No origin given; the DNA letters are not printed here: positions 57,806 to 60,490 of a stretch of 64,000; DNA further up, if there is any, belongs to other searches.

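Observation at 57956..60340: Unusual fusion of a UGM-like FAD-binding domain with a NeuB-type nonulosonic acid synthase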

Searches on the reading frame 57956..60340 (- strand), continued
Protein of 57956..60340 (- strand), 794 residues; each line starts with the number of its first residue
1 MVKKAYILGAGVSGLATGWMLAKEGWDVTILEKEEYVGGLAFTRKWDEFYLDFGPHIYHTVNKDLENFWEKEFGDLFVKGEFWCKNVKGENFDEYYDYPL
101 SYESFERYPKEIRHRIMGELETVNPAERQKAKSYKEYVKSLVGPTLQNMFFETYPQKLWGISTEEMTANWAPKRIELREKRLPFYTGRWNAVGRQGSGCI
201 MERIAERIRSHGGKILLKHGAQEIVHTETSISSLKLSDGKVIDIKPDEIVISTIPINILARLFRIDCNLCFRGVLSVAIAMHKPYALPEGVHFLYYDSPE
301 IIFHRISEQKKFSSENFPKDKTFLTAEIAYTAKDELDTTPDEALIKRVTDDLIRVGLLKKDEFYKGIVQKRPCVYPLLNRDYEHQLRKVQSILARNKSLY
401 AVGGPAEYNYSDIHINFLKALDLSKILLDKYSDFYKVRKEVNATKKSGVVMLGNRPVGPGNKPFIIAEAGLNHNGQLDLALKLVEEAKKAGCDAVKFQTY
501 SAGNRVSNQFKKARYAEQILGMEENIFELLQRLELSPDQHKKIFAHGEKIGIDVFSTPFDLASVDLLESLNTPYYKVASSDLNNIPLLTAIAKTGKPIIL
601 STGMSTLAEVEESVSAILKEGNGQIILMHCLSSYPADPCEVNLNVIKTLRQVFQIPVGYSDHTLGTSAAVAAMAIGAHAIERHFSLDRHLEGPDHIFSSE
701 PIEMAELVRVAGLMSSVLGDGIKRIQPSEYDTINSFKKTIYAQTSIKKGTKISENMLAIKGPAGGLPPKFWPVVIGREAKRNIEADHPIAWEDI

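Call 58: search_protein_families(library=pfam, alignment_id=A5, max_evalue=0.00001)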
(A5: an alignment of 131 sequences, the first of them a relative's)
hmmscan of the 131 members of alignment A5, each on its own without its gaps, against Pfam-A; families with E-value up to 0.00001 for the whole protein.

A. member 1, L002:4055-4981:+ (308 aa): 6 families
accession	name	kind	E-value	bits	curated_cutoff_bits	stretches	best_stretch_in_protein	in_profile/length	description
PF01946.23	Thi4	-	1.1e-62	211.9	26.2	1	57-288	1-235/235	Thi4 family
PF01266.30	DAO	-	2.4e-13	50.8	27.9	1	75-118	1-46/353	FAD dependent oxidoreductase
PF12831.13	FAD_oxidored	-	1.1e-09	38.5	27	1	75-196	1-129/416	FAD dependent oxidoreductase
PF00890.30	FAD_binding_2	-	2.2e-09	37.4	20.4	1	75-117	1-44/414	FAD binding domain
PF13450.12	NAD_binding_8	-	1.5e-07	32.1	21.9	1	78-110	1-33/68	NAD(P)-binding Rossmann-like domain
PF03486.20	HI0933_like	-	4.3e-07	30.1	50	1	75-133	2-61/244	HI0933-like protein Rossmann domain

B. families by the number of members that match (of 131 scanned): 121 families (the first 25 are shown)
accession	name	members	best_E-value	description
PF08241.18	Methyltransf_11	14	4.2e-22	Methyltransferase domain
PF13489.12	Methyltransf_23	14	7.6e-21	Methyltransferase domain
PF13649.12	Methyltransf_25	12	2e-23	Methyltransferase domain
PF08242.18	Methyltransf_12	10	3.3e-15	Methyltransferase domain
PF00535.33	Glycos_transf_2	7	4.2e-31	Glycosyl transferase family 2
PF13847.12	Methyltransf_31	7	2.2e-17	Methyltransferase domain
PF13641.12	Glyco_tranf_2_3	5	1.7e-24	Glycosyltransferase like family 2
PF10111.15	Glyco_tranf_2_2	5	4.9e-19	Glycosyltransferase like family 2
PF01266.30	DAO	3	5.4e-53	FAD dependent oxidoreductase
PF00534.26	Glycos_transf_1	3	1.4e-21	Glycosyl transferases group 1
PF05721.19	PhyH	3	2.9e-19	Phytanoyl-CoA dioxygenase (PhyH)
PF04055.27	Radical_SAM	3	3.2e-16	Radical SAM superfamily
PF13450.12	NAD_binding_8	3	1.6e-14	NAD(P)-binding Rossmann-like domain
PF13632.12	Glyco_trans_2_3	3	1.1e-07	Glycosyl transferase family group 2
PF00132.30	Hexapep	2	3.8e-27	Bacterial transferase hexapeptide (six repeats)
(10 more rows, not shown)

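Call 62: list_cluster_members(proteins=[P0002, P0376, P0016, P0020])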
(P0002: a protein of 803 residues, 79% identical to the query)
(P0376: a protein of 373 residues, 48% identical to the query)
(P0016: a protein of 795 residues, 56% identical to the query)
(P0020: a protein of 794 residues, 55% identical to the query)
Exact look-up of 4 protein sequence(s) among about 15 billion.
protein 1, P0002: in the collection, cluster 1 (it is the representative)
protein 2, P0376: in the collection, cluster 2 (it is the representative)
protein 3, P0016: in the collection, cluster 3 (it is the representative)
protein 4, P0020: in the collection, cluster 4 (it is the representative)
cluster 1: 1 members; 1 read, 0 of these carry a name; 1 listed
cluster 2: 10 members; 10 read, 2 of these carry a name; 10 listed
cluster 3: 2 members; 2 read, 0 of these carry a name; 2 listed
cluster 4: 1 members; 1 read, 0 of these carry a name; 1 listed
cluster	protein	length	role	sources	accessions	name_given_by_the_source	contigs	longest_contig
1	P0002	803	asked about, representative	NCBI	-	-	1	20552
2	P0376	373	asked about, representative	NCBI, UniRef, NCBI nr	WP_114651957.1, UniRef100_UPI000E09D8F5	NAD(P)-binding domain-containing protein [Polynucleobacter necessarius] | NAD(P)-binding domain-containing protein n=1 Tax=Polynucleobacter necessarius ...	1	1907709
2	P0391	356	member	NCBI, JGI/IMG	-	hypothetical protein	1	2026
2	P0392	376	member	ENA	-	-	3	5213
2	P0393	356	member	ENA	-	-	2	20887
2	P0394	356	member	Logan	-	-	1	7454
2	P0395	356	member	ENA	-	-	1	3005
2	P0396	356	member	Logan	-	-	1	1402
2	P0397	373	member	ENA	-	-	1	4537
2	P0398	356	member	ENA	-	-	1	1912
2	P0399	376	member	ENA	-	-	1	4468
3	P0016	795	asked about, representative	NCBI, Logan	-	-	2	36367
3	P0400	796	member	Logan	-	-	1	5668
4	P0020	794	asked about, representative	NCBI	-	-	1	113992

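Call 71: search_protein_families(library=ncbifam, alignment_id=A6, max_evalue=1e-50)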
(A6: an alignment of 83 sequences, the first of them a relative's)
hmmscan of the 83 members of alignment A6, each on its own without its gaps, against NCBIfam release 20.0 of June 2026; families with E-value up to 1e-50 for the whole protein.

A. member 1, L003:1244-2683:+ (479 aa): 4 families
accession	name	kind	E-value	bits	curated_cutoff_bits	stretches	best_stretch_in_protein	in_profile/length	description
NF011936.0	PRK15407.1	equivalog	3.7e-74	250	423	1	100-319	28-252/440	lipopolysaccharide biosynthesis protein RfbH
TIGR03588.1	PseC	equivalog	1.5e-61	208.4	423.5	1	121-476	14-379/380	UDP-4-amino-4,6-dideoxy-N-acetyl-beta-L-altrosamine transaminase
TIGR04181.1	NHT_00031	hypoth_equivalog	3.5e-61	207.1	420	1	118-428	10-332/359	LegC family aminotransferase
NF008687.0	PRK11706.1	equivalog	9.5e-51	172.7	375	0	109-477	2-374/375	dTDP-4-amino-4,6-dideoxygalactose transaminase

B. families by the number of members that match (of 83 scanned): 19 families
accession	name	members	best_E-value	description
TIGR04181.1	NHT_00031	22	4.7e-131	LegC family aminotransferase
TIGR03588.1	PseC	21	2.8e-140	UDP-4-amino-4,6-dideoxy-N-acetyl-beta-L-altrosamine transaminase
NF008687.0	PRK11706.1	14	1.5e-62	dTDP-4-amino-4,6-dideoxygalactose transaminase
NF008658.2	PRK11658.1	11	3e-71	UDP-4-amino-4-deoxy-L-arabinose aminotransferase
NF011936.0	PRK15407.1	10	6.4e-86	lipopolysaccharide biosynthesis protein RfbH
TIGR01181.1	dTDP_gluc_dehyt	6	3.1e-127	dTDP-glucose 4,6-dehydratase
TIGR01207.1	rmlA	5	3.1e-131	glucose-1-phosphate thymidylyltransferase RfbA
NF012024.0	PRK15480.1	5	1.2e-116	glucose-1-phosphate thymidylyltransferase RfbA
TIGR03589.1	PseB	4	2.6e-166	UDP-N-acetylglucosamine 4,6-dehydratase (inverting)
NF007490.0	PRK10084.1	4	1.9e-126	dTDP-glucose 4,6-dehydratase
NF007582.0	PRK10217.1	4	1.2e-123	dTDP-glucose 4,6-dehydratase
NF047922.1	GDPFucSynFcl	4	1.9e-122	GDP-L-fucose synthase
TIGR04130.1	FnlA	4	6.9e-77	UDP-N-acetylglucosamine 4,6-dehydratase/5-epimerase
TIGR01208.1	rmlA_long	4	1.7e-55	glucose-1-phosphate thymidylyltransferase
TIGR04180.1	EDH_00030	3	1.3e-149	NAD-dependent 4,6-dehydratase LegB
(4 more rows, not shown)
